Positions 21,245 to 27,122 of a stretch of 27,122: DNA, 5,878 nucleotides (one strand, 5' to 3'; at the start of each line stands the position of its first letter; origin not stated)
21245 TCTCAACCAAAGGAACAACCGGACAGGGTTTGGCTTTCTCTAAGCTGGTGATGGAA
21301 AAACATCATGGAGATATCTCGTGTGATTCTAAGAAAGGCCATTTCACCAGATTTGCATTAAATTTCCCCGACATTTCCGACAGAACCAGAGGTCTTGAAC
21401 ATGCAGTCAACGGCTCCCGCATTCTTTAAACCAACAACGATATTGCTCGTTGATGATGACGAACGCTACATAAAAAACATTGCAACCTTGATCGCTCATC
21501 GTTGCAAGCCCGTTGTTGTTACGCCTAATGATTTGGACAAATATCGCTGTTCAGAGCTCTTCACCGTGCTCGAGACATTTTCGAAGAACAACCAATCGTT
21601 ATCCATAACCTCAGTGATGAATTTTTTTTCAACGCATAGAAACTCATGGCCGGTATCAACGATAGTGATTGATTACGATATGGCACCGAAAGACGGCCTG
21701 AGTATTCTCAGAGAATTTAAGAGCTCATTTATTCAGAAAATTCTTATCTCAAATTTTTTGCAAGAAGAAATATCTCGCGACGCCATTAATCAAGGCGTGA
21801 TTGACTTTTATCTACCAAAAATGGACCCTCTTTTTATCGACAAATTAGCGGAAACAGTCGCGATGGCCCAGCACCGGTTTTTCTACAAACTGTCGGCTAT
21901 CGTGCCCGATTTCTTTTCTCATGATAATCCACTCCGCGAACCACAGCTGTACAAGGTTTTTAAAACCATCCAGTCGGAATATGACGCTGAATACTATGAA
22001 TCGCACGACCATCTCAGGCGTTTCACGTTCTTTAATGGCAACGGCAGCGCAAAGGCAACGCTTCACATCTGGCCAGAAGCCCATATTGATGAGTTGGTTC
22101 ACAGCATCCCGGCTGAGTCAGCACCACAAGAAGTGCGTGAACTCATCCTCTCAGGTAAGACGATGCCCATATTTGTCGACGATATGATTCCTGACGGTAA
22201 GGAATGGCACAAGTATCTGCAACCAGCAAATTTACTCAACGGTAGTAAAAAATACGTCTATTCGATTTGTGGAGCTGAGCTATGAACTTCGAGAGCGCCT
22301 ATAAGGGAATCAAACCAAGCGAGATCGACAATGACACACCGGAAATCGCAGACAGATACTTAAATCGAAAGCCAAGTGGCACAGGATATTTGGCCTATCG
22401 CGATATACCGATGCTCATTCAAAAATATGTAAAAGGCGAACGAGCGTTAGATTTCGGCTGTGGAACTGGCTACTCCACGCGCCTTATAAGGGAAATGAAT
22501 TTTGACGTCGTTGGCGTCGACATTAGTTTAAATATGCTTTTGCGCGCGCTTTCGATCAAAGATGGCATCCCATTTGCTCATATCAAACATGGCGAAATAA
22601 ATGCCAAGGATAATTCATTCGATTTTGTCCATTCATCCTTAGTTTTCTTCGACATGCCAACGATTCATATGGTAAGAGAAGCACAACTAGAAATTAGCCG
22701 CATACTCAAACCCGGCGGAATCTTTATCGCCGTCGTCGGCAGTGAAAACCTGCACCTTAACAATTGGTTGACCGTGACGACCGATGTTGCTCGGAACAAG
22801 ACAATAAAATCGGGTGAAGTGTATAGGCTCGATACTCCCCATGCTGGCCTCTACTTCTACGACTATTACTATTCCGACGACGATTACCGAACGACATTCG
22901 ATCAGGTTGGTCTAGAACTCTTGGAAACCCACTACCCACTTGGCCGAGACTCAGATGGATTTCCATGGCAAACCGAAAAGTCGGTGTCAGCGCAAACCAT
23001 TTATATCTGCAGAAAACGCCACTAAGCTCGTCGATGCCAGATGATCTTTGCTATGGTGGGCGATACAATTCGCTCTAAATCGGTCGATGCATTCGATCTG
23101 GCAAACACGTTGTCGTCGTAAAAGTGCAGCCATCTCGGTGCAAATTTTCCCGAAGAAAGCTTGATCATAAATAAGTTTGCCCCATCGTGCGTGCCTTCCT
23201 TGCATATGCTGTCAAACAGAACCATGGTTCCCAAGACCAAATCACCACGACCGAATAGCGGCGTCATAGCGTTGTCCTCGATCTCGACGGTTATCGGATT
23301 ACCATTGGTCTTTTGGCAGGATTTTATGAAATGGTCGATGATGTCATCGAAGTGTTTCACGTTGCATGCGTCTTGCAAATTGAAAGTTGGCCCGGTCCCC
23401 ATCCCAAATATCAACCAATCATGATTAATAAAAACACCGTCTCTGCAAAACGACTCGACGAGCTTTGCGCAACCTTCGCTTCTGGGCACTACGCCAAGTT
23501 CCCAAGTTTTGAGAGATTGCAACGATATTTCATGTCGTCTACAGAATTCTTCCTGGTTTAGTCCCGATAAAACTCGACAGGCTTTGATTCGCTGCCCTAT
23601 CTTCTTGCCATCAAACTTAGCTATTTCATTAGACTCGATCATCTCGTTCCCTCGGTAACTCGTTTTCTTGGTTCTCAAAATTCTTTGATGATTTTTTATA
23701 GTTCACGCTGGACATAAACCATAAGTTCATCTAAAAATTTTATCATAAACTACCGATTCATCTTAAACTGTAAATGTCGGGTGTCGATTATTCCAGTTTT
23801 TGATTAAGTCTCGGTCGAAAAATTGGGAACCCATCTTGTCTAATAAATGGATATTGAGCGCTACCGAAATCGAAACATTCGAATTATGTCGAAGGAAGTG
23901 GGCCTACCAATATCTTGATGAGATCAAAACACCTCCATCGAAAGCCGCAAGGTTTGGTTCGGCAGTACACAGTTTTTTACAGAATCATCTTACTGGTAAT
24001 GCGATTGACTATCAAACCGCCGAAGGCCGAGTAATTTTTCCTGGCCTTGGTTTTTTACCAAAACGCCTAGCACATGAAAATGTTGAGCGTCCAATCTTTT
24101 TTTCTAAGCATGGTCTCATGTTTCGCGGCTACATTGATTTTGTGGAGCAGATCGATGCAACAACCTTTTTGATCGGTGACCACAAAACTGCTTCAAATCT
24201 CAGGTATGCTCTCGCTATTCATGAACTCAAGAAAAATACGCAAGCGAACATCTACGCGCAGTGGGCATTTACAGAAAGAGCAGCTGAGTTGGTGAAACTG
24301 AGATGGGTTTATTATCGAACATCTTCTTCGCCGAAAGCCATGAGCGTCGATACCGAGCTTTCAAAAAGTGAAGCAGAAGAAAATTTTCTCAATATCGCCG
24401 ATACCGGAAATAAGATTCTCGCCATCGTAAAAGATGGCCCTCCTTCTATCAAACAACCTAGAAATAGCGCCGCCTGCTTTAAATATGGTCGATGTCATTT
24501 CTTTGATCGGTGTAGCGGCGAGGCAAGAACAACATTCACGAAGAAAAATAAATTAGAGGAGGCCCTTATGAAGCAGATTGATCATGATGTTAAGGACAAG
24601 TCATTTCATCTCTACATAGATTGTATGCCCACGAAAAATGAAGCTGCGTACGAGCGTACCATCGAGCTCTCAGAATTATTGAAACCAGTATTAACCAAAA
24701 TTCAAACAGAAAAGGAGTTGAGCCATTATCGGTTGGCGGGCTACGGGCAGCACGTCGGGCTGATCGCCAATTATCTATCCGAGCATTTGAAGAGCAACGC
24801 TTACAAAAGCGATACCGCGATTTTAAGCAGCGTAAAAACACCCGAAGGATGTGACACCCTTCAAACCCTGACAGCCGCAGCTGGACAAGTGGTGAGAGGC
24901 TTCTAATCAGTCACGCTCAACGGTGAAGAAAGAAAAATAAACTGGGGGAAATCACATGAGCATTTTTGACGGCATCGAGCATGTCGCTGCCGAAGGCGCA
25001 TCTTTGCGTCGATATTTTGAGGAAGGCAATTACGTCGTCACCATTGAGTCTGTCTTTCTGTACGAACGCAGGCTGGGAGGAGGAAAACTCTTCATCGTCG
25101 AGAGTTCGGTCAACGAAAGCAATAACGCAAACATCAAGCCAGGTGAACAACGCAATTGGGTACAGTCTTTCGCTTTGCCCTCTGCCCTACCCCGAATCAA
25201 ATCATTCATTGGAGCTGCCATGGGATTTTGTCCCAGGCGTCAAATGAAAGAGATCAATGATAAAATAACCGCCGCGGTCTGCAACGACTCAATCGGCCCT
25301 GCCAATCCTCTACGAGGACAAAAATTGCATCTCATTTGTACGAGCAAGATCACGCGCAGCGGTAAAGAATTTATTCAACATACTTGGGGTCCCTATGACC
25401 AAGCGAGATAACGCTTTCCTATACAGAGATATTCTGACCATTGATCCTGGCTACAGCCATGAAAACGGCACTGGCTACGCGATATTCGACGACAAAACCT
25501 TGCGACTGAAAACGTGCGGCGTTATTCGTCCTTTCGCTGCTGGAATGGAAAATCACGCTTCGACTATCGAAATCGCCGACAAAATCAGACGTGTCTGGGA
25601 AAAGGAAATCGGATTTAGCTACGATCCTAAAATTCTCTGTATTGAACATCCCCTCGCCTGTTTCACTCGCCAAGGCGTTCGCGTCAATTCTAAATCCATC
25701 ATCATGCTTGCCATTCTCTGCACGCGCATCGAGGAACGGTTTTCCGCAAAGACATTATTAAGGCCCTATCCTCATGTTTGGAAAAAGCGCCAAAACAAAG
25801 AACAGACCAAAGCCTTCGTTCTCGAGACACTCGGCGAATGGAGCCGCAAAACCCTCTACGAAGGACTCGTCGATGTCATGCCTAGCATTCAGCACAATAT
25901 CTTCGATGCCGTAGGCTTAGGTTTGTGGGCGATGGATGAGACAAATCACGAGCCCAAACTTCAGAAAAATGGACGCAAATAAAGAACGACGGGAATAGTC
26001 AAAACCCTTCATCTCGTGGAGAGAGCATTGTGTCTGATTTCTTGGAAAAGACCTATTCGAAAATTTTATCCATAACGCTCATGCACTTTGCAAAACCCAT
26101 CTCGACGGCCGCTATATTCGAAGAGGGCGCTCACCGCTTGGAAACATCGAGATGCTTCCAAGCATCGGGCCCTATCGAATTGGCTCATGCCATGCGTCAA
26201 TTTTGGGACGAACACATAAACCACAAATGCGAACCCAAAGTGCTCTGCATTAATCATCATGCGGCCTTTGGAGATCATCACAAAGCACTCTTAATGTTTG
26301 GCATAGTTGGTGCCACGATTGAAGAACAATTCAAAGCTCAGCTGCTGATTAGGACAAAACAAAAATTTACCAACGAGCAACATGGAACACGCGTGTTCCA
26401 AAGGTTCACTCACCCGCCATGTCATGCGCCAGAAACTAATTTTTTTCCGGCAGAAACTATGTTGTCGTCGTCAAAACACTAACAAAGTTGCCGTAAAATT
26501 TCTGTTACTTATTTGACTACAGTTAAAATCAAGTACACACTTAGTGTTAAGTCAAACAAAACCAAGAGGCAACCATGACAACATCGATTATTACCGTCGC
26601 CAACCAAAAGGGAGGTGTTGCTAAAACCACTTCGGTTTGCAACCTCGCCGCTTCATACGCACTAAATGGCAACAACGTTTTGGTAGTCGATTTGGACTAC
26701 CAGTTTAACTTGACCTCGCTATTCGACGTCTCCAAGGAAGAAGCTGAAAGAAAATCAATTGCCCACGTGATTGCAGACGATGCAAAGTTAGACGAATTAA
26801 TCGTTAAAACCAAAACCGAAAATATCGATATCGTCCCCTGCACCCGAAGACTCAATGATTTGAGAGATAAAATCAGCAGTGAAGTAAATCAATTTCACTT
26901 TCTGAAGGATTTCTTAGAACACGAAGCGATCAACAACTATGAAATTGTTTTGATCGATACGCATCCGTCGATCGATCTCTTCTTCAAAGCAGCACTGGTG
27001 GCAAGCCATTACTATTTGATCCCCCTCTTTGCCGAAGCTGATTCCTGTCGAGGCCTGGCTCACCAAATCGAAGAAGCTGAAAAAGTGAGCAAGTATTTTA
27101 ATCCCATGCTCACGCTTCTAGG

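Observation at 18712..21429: Three-part chimeric receptor: SLC5 transporter + CqsS/LqsS-like autoinducer-sensing domain + kinase, carried by a phage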

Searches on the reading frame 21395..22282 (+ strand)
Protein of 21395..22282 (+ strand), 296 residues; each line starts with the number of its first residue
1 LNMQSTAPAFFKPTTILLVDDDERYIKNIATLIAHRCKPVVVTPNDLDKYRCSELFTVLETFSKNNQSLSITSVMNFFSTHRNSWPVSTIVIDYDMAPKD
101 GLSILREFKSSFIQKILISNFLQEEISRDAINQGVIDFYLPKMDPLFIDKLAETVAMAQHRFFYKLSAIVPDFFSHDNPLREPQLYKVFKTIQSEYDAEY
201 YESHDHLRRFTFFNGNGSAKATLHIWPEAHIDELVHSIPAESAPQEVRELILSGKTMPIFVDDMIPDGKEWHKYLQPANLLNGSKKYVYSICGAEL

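Call 4: search_protein_families(library=pfam, proteins=[window:21395-22282:+], max_evalue=0.01)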
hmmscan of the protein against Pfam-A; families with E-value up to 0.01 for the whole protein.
window:21395-22282:+ (296 aa): 1 family
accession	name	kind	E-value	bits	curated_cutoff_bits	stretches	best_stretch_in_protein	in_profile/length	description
PF00072.30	Response_reg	-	0.0014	19.2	30.2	0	80-138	37-96/111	Response regulator receiver domain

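Call 6: search_protein_families(library=ncbifam, proteins=[window:21395-22282:+], max_evalue=0.01)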
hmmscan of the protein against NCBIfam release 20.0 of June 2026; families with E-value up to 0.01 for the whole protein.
window:21395-22282:+ (296 aa): 0 families

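Call 15: search_solved_structures(query=window:21395-22282:+, max_evalue=10, show_alignments=2)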
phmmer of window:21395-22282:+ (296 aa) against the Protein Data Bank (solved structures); distinct sequences matched with E-value up to 10: 8.
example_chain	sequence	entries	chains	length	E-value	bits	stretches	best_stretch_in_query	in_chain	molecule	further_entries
6sy9_A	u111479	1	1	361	3.8e-14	56.4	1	50-291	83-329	Response regulator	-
5wq0_B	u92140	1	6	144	0.069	16.1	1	54-155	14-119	Stage 0 sporulation protein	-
5wq0_D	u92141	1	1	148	0.099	15.6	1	54-154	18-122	Stage 0 sporulation protein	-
4ldz_A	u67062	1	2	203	0.11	15.5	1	89-184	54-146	Transcriptional regulatory protein DesR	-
3hdv_A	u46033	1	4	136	0.15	15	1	87-154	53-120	Response regulator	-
2rjn_A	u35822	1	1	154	0.19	14.7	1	86-142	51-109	Response regulator receiver:Metal-dependent phosphohydrolase, HD subdomain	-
9phz_E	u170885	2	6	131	0.24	14.4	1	88-144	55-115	Stage 0 sporulation protein A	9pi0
1dz3_A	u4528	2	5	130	0.76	12.7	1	89-144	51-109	Stage 0 sporulation protein A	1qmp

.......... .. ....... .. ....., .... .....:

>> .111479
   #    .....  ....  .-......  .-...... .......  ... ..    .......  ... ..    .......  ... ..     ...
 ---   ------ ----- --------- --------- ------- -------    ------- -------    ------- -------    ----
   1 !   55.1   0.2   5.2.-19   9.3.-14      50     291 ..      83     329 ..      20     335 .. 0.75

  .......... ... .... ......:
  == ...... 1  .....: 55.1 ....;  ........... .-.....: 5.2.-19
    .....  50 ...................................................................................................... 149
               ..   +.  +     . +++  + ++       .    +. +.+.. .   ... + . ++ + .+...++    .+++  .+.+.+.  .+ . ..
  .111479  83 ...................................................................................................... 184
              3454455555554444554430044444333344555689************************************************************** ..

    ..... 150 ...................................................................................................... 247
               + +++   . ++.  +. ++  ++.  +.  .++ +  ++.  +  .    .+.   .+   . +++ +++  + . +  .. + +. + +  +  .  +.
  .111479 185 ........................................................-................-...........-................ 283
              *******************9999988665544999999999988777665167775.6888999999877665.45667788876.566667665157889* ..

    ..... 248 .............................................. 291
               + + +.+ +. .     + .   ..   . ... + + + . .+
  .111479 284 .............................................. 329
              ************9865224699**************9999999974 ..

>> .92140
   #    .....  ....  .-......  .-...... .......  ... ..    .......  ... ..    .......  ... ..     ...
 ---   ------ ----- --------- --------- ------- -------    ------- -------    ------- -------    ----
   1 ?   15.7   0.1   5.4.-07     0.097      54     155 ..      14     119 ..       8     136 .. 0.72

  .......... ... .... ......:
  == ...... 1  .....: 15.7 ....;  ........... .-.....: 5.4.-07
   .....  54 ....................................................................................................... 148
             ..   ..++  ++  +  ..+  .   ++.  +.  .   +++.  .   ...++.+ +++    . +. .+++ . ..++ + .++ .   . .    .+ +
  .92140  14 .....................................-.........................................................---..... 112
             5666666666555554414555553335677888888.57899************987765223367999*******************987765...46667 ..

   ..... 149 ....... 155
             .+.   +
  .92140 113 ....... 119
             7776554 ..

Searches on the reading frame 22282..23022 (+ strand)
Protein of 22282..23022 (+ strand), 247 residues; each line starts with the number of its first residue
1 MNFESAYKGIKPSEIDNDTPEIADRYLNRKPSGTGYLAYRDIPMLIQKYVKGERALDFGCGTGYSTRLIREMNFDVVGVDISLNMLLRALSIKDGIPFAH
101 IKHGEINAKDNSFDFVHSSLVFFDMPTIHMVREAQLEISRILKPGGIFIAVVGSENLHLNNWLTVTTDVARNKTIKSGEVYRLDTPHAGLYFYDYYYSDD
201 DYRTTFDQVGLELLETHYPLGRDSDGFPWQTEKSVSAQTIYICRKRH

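Call 4: search_protein_families(library=pfam, proteins=[window:22282-23022:+], max_evalue=0.01)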
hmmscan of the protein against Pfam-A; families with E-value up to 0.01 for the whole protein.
window:22282-23022:+ (247 aa): 10 families
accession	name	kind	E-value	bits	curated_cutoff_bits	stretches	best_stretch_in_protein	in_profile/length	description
PF08241.18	Methyltransf_11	-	6.9e-17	62.3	21.2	1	56-149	1-94/95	Methyltransferase domain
PF13649.12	Methyltransf_25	-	1.4e-13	51.7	27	1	56-146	2-97/97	Methyltransferase domain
PF13489.12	Methyltransf_23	-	2.1e-12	47.5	27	1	49-215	20-163/164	Methyltransferase domain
PF13847.12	Methyltransf_31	-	3.4e-12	46.7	27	1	51-153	3-112/145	Methyltransferase domain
PF08242.18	Methyltransf_12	-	2.1e-11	44.8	30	1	56-148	1-98/98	Methyltransferase domain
PF01209.24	Ubie_methyltran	-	2.4e-06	27.5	20.1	1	40-152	36-153/233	ubiE/COQ5 methyltransferase family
PF03848.20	TehB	-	0.0013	18.6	20.4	1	48-148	27-130/193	Tellurite resistance protein TehB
PF01728.25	FtsJ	-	0.0024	18.3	24.1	1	51-150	21-137/181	FtsJ-like methyltransferase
PF07021.18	MetW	-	0.0048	17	21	1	45-120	6-83/193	Methionine biosynthesis protein MetW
PF01135.25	PCMT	-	0.0068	16.6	20.3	0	49-83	71-108/210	Protein-L-isoaspartate(D-aspartate) O-methyltransferase (PCMT)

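Call 6: search_protein_families(library=ncbifam, proteins=[window:22282-23022:+], max_evalue=0.01)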
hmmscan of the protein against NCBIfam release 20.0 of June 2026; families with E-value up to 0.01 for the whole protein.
window:22282-23022:+ (247 aa): 35 families (the best 25 are shown)
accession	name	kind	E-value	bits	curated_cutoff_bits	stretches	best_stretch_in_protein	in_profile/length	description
NF043040.1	corrin_prot_MT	hypoth_equivalog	3.6e-14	52.7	180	1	45-150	34-147/216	corrinoid protein-associated methyltransferase CpaM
NF045667.1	MTase_DVU1556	equivalog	1.1e-13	51.1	155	1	50-149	21-118/213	DVU_1556 family methyltransferase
TIGR02072.1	BioC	equivalog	1.6e-12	47.7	184.95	1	50-158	33-141/244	malonyl-ACP O-methyltransferase BioC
NF041537.1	ArsM_AhpD_UU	exception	1.8e-09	36.9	510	1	47-149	72-179/345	arsenite methyltransferase/AhpD domain selenoprotein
NF001241.0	PRK00216.1-2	equivalog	4.5e-09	36.3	327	1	47-151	47-148/231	demethylmenaquinone methyltransferase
NF041536.1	ArsM_DUF2284_UU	exception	1.3e-08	33.6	575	1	43-149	68-179/459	arsenite methyltransferase/DUF2284 domain selenoprotein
TIGR01934.1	MenG_MenH_UbiE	subfamily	1.6e-08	34.2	158.35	1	49-150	37-141/223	ubiquinone/menaquinone biosynthesis methyltransferase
NF007610.0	PRK10258.1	equivalog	3e-08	33.3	342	1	53-148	44-136/251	malonyl-ACP O-methyltransferase BioC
NF001243.0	PRK00216.1-4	equivalog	3.5e-08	33.1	235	1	36-154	32-155/237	demethylmenaquinone methyltransferase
TIGR02752.1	MenG_heptapren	equivalog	2e-07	30.8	419.85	1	37-154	31-153/231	demethylmenaquinone methyltransferase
NF001244.0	PRK00216.1-5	equivalog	9.3e-07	28.4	216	1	50-149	47-152/236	bifunctional demethylmenaquinone methyltransferase/2-methoxy-6-polyprenyl-1,4-benzoquinol methylase UbiE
NF045882.1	PLipidMtase_Leg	equivalog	1e-06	28.7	390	1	53-155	44-150/207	phospholipid N-methyltransferase PmtA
NF047649.1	MTase_UXPK_star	exception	3.3e-06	26.3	460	1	48-149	74-180/283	methyltransferase/UXPK-star double selenoprotein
NF008992.0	PRK12335.1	equivalog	5.3e-06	25.8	303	1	46-123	117-197/289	SAM-dependent methyltransferase TehB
NF052510.1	methyltran_MpqE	exception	6.7e-06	25.6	335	1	48-152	43-153/234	methyl-plastoquinone biosynthesis methyltransferase MpqE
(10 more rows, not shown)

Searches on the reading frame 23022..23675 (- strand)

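Call 4: search_protein_families(library=pfam, proteins=[window:23022-23675:-], max_evalue=0.01)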
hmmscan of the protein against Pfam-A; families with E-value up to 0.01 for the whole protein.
window:23022-23675:- (217 aa): 0 families

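Call 6: search_protein_families(library=ncbifam, proteins=[window:23022-23675:-], max_evalue=0.01)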
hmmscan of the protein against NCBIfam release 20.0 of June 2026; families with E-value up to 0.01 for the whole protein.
window:23022-23675:- (217 aa): 2 families
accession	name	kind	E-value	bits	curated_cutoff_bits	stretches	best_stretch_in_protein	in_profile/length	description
NF047593.1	IS66_ISAeme5_TnpA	equivalog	0.00049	20.5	28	1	37-59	16-38/79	IS66 family insertion sequence element accessory protein TnpA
TIGR03830.1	CxxCG_CxxCG_HTH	subfamily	0.0037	17.1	61.8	1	16-74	56-114/127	type II TA system antitoxin MqsA family protein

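Call 90: search_protein_families(library=pfam, proteins=[window:23022-23675:-], max_evalue=0.01)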
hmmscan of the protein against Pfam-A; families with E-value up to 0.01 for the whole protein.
window:23022-23675:- (217 aa): 0 families

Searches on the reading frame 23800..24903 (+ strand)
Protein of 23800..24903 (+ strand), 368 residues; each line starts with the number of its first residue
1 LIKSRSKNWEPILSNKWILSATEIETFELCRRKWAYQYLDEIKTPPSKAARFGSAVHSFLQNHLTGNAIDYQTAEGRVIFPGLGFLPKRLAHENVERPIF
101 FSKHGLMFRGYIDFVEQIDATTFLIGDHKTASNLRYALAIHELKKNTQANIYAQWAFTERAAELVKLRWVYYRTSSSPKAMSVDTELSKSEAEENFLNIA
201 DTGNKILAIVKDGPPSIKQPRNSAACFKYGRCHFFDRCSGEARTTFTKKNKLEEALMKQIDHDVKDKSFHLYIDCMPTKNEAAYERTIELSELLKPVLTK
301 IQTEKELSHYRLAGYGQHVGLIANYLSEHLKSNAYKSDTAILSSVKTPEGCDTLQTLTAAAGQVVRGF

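Call 4: search_protein_families(library=pfam, proteins=[window:23800-24903:+], max_evalue=0.01)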
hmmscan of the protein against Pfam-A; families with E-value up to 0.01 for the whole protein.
window:23800-24903:+ (368 aa): 2 families
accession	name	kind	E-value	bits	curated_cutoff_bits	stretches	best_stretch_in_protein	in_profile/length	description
PF12705.13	PDDEXK_1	-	1.3e-15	58.5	22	2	19-65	2-50/247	PD-(D/E)XK nuclease superfamily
PF08696.17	Dna2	-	0.0019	18.4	22.4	1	12-73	49-110/204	DNA replication factor Dna2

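Call 6: search_protein_families(library=ncbifam, proteins=[window:23800-24903:+], max_evalue=0.01)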
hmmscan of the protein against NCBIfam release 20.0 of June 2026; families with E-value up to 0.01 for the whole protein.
window:23800-24903:+ (368 aa): 1 family
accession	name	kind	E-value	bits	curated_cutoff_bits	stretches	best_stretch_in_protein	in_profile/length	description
TIGR00372.1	cas4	equivalog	0.00011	22.1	65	1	72-191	31-143/180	CRISPR-associated protein Cas4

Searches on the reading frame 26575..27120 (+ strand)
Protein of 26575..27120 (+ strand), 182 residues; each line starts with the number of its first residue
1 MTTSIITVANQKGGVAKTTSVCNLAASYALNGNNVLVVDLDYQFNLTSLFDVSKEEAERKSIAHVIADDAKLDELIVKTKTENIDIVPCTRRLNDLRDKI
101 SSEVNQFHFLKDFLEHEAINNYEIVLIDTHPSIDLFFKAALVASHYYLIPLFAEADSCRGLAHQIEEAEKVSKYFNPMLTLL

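Call 6: search_protein_families(library=ncbifam, proteins=[window:26575-27120:+], max_evalue=0.01)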
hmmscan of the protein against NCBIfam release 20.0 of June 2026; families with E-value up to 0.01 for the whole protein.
window:26575-27120:+ (182 aa): 28 families (the best 25 are shown)
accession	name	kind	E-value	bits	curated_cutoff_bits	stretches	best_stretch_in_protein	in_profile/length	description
TIGR03453.1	partition_RepA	equivalog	8.6e-21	74.2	348.45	1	4-151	105-264/387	plasmid partitioning protein RepA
NF041546.1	ParA_partition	equivalog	6.2e-19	68.4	180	1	5-85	1-78/203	ParA family partition ATPase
NF041283.1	PrgP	equivalog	1.8e-18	66.9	400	1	3-148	2-150/297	ParA superfamily DNA segregation protein PrgP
TIGR01969.1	minD_arch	subfamily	2.8e-14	52.9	201.75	1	5-149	2-136/251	cell division ATPase MinD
TIGR01007.1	eps_fam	subfamily_domain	2.8e-12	46.6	108.05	1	5-146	19-151/204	polysaccharide biosynthesis tyrosine autokinase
TIGR01968.1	minD_bact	equivalog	9.9e-12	44.7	212.9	1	4-151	2-141/261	septum site-determining protein MinD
NF010443.0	PRK13869.1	subfamily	1.1e-10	40.9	446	1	5-147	123-277/405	plasmid-partitioning protein RepA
TIGR03371.1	cellulose_yhjQ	equivalog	1.4e-10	41.1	157.85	1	5-169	3-162/246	cellulose biosynthesis protein BcsQ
NF008079.0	PRK10818.1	equivalog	1.1e-09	38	508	1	4-135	3-127/270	septum site-determining protein MinD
NF047398.1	AAA_KGGVGR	domain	3.8e-09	37.2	90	1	4-129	3-149/190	KGGVGR-motif variant AAA ATPase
TIGR03018.1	pepcterm_TyrKin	hypoth_equivalog_domain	1.1e-07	31.5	230.65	1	5-151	37-177/207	XrtA-associated tyrosine autokinase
NF009701.0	PRK13230.1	subfamily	3.5e-06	26.2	350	1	11-84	8-82/291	nitrogenase reductase-like protein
TIGR00345.1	GET3_arsA_TRC40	subfamily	4.6e-06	26.4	135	1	12-131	5-135/299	TRC40/GET3/ArsA family transport-energizing ATPase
NF008568.0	PRK11519.1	equivalog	4.6e-06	25.1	1068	1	8-145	531-658/720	tyrosine-protein kinase Wzc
NF053622.1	ATPseBagAMYCTU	equivalog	1.5e-05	24.6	400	1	9-69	12-72/325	ATPase BagA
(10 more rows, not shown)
